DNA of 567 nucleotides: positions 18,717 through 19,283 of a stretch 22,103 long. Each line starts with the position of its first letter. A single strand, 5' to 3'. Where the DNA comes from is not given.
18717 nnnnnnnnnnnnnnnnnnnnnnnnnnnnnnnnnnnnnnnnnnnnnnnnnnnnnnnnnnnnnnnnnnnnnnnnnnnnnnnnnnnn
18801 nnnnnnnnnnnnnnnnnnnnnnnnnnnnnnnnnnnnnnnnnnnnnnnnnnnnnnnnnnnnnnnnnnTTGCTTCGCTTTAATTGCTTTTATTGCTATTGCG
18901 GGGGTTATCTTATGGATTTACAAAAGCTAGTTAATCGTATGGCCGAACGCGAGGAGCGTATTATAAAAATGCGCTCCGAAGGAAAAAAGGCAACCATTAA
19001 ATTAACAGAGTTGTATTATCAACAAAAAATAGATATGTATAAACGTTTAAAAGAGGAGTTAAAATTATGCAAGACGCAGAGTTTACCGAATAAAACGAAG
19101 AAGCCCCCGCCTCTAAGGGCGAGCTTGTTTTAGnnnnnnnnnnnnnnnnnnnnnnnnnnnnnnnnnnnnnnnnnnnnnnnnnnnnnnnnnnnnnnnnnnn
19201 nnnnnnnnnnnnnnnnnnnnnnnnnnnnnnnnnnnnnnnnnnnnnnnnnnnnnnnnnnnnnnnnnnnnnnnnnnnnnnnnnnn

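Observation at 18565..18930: In-frame TGA inside the recognition helix region of a membrane-anchored XRE-family regulator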

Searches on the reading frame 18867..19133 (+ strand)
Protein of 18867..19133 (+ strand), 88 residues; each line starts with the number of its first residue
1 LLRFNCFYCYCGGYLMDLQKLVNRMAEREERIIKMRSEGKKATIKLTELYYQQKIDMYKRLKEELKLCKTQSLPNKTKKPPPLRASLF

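Call 9: search_protein_families(library=pfam, max_evalue=1, proteins=[window:18867-19133:+])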
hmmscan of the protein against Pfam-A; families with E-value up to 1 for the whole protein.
window:18867-19133:+ (88 aa): 1 family
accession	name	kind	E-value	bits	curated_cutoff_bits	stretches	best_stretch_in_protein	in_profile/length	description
PF25809.1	STEEP1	-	0.0099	16.1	27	1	4-57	7-63/110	STEEP1 domain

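Call 10: search_protein_families(library=phrogs, max_evalue=0.01, proteins=[window:18867-19133:+])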
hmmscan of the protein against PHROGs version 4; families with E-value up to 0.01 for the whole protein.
window:18867-19133:+ (88 aa): 0 families

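Call 26: find_encoding_contigs(protein=window:18912-19133:+, flank=10000, max_places=10)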
Protein window:18912-19133:+ (73 aa): 14 contigs read that carry it; 4 places shown.
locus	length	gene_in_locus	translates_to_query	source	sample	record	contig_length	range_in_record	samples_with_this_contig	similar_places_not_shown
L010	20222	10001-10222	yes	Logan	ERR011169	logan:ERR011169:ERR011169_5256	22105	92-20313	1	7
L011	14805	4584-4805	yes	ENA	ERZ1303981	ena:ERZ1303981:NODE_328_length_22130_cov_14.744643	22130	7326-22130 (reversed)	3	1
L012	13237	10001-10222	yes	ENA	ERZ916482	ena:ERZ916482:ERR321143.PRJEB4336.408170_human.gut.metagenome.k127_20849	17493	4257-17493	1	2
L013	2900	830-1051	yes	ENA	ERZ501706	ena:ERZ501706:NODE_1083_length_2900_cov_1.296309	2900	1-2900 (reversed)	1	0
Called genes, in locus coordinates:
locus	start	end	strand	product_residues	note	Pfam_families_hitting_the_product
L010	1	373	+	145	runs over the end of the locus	-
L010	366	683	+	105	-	-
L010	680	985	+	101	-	-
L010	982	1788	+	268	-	-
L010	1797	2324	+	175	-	-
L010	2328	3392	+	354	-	-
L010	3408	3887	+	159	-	PF14301:DUF4376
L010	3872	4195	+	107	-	PF07087:DUF1353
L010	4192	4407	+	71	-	-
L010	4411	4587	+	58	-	PF25223:DUF7841 (weak)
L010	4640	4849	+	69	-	-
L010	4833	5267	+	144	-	PF07486:Hydrolase_2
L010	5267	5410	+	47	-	-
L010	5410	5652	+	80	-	-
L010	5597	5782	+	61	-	-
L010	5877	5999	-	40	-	PF07878:RHH_5 (weak)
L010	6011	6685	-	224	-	-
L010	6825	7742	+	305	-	PF12684:DUF3799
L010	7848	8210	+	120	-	PF06147:DUF968 (faint)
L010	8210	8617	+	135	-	-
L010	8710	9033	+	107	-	-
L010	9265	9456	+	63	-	-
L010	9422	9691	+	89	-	-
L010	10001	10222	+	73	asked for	-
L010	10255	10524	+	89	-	-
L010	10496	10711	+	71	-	-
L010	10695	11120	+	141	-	PF03819:MazG (faint), PF04447:dATP-dGTP_PPHyd (faint)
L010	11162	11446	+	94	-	-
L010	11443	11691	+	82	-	-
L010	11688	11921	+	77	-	-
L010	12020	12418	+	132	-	-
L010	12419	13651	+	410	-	-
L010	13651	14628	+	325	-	PF06381:Phage_portal_3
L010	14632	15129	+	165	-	-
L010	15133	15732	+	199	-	-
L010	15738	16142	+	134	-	PF22758:Phage_cement (faint)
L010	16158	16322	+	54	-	-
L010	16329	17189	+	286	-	-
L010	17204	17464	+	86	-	-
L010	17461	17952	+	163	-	-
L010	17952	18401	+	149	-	-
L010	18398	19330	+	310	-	-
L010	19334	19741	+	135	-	-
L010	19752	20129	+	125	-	-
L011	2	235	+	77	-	?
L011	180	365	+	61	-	-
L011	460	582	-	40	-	PF07878:RHH_5 (weak)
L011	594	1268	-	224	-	-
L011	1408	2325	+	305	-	PF12684:DUF3799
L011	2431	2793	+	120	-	PF06147:DUF968 (faint)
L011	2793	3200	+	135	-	-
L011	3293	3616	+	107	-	-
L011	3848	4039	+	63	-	-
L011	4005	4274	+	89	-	-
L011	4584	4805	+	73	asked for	-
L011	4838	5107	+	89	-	-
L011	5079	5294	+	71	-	-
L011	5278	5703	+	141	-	PF03819:MazG (faint), PF04447:dATP-dGTP_PPHyd (faint)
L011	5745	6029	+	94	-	-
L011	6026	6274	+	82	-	-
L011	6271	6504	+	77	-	-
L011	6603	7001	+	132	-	-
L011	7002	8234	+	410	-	-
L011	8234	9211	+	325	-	PF06381:Phage_portal_3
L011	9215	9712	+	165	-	-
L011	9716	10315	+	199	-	-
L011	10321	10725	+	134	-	PF22758:Phage_cement (faint)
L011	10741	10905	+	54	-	-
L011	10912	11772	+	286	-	-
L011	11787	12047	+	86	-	-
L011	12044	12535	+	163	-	-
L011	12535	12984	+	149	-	-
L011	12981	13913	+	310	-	-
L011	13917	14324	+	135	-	-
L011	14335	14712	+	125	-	-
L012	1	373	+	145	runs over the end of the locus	-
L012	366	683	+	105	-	-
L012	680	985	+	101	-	-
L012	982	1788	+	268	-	-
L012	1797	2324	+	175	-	-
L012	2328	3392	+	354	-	-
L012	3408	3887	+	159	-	PF14301:DUF4376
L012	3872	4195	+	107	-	PF07087:DUF1353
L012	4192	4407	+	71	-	-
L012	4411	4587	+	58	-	PF25223:DUF7841 (weak)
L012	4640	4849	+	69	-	-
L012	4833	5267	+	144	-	PF07486:Hydrolase_2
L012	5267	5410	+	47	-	-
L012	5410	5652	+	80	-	-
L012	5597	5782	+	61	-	-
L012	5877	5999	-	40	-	PF07878:RHH_5 (weak)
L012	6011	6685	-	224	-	-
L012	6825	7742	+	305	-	PF12684:DUF3799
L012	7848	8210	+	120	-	PF06147:DUF968 (faint)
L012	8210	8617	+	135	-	-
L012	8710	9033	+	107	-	-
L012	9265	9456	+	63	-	-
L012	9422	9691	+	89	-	-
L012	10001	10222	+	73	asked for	-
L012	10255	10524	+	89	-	-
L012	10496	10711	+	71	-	-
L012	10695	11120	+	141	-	PF03819:MazG (faint), PF04447:dATP-dGTP_PPHyd (faint)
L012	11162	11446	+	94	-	-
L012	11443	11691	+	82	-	-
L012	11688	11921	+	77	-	-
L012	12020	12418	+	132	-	-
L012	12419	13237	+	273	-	?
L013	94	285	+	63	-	-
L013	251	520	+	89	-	-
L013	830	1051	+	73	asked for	-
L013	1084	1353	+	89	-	-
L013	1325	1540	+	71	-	-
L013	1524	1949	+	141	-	PF03819:MazG (faint), PF04447:dATP-dGTP_PPHyd (faint)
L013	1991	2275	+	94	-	-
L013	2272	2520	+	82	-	-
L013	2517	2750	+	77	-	-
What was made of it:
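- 18912..19133 (+): 73-aa ORF, the homologue of a 60-aa coiled-coil gene. It is extended by 13 codons because the 6-nt deletion removed its TAG stop. The exact protein is found on 14 contigs (call 26).
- No gene caller called a 121-aa product in any of them (call 26).
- Tried and rejected: The allele was found instead through a window-specific neighbouring protein (call 26).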

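Call 39: search_protein_families(library=phrogs, max_evalue=0.01, proteins=[window:18912-19130:+])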
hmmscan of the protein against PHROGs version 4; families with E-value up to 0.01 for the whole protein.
window:18912-19130:+ (73 aa): 0 families

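Call 40: search_protein_families(library=pfam, max_evalue=0.1, proteins=[window:18912-19130:+])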
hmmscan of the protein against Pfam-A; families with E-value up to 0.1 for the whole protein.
window:18912-19130:+ (73 aa): 0 families

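Call 46: list_cluster_members(proteins=[P0001, P0002, P0015, window:18912-19130:+])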
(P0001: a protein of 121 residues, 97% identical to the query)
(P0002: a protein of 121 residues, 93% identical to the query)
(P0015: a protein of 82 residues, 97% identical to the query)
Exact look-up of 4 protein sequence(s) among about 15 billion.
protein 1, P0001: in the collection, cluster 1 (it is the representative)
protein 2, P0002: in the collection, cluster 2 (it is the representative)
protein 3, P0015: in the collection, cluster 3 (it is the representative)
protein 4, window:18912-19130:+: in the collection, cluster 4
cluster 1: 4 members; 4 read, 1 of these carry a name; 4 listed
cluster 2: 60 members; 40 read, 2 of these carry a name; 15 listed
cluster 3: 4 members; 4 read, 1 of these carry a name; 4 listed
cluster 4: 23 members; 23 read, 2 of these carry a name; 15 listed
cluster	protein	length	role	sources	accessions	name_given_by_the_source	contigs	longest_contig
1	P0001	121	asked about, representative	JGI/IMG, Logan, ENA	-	predicted transcriptional regulator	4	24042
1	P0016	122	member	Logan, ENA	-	-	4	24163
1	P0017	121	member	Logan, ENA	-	-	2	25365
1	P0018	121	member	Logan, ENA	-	-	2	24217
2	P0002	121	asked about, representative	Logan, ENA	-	-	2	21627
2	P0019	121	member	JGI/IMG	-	predicted transcriptional regulator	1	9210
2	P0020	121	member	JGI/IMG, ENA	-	transcriptional regulator with XRE-family HTH domain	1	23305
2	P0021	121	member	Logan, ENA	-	-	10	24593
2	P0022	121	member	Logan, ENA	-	-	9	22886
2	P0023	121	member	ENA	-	-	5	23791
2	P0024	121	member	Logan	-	-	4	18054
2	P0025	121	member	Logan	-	-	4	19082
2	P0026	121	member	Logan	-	-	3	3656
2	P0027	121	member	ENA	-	-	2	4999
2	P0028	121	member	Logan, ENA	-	-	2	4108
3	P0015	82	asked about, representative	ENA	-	-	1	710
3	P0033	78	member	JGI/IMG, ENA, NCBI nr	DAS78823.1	hypothetical protein | MAG TPA: putative transcriptional regulator [Caudoviricetes sp.]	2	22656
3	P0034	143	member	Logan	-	-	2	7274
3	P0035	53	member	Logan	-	-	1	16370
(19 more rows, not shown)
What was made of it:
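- The window clone accounts for 8-14 of the roughly 120 family contigs on record (calls 26, 46).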

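Call 49: find_encoding_contigs(protein=P0021, flank=10000, max_places=8)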
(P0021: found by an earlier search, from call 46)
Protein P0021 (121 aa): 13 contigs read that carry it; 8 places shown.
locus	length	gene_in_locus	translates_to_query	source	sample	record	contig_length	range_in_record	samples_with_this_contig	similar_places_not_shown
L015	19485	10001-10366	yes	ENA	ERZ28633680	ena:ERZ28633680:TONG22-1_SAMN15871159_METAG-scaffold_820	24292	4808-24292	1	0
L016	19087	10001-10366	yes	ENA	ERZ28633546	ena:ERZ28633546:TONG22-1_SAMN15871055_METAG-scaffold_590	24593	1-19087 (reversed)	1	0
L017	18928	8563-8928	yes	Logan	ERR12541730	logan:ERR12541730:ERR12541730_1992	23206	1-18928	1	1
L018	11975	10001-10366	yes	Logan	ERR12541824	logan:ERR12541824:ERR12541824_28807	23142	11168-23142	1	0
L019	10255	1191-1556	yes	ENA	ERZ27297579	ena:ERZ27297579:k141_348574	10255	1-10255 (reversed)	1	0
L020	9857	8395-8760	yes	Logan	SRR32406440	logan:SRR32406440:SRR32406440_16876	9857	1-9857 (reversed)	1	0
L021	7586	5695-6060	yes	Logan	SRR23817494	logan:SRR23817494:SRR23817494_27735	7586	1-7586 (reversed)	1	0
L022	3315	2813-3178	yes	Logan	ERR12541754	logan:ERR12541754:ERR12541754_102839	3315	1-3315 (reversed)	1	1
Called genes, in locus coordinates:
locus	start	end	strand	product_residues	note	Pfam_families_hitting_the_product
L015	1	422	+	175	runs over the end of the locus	-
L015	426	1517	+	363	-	-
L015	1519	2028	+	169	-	PF14301:DUF4376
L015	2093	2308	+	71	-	-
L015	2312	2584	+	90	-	-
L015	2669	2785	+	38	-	-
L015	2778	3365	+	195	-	-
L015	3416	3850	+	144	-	-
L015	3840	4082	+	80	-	-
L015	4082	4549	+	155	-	PF25223:DUF7841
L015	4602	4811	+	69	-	-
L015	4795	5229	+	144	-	PF07486:Hydrolase_2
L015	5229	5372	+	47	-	-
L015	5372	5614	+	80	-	-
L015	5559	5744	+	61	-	-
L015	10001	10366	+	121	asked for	-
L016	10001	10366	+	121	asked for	-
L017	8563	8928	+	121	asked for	-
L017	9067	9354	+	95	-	PF10073:GapR_DNA-bd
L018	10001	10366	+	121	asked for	-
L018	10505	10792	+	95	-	PF10073:GapR_DNA-bd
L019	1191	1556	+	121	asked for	-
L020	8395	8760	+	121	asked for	-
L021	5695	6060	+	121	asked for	-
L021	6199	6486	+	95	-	PF10073:GapR_DNA-bd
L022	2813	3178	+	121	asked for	-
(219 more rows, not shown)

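Call 57: find_encoding_contigs(protein=P0034, flank=4000, max_places=3)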
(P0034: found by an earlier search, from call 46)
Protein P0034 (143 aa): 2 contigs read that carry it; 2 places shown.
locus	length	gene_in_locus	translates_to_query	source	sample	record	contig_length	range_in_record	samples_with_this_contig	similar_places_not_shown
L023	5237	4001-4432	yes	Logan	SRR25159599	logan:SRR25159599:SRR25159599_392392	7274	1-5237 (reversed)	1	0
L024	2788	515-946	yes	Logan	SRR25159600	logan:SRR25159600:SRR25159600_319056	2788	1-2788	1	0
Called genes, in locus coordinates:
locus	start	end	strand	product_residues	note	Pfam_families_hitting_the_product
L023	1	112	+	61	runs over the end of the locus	-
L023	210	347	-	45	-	-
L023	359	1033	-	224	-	-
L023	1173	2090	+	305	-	PF12684:DUF3799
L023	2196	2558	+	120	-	PF06147:DUF968 (faint)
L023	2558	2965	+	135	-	-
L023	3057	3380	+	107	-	-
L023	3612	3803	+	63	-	-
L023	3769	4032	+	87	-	-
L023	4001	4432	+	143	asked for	-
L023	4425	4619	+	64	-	-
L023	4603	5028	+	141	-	PF03819:MazG (faint), PF04447:dATP-dGTP_PPHyd (faint)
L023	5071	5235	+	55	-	?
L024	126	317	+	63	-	-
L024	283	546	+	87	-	-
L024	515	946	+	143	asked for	-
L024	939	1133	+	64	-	-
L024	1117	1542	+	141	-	PF03819:MazG (faint), PF04447:dATP-dGTP_PPHyd (faint)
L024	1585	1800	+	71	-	-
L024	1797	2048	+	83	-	-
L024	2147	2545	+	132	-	-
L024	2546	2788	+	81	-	?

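Call 58: find_encoding_contigs(protein=P0035, flank=4000, max_places=3)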
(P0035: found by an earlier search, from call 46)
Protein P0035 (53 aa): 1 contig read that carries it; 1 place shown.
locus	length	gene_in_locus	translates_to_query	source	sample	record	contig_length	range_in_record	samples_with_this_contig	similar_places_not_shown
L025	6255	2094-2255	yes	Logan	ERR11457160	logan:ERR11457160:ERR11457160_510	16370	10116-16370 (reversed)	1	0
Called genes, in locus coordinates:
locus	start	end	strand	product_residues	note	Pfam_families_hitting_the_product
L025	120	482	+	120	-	PF06147:DUF968 (faint)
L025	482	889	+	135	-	-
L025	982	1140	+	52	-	-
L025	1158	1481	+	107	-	-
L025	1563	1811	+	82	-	-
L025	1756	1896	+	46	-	-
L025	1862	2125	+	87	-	-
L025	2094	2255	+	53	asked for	-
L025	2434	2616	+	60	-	-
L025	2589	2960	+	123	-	-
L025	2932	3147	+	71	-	-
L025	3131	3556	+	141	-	PF04447:dATP-dGTP_PPHyd (faint), PF03819:MazG (weak)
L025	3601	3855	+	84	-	-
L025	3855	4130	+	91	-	-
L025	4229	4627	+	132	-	-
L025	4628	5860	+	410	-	-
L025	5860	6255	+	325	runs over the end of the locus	PF06381:Phage_portal_3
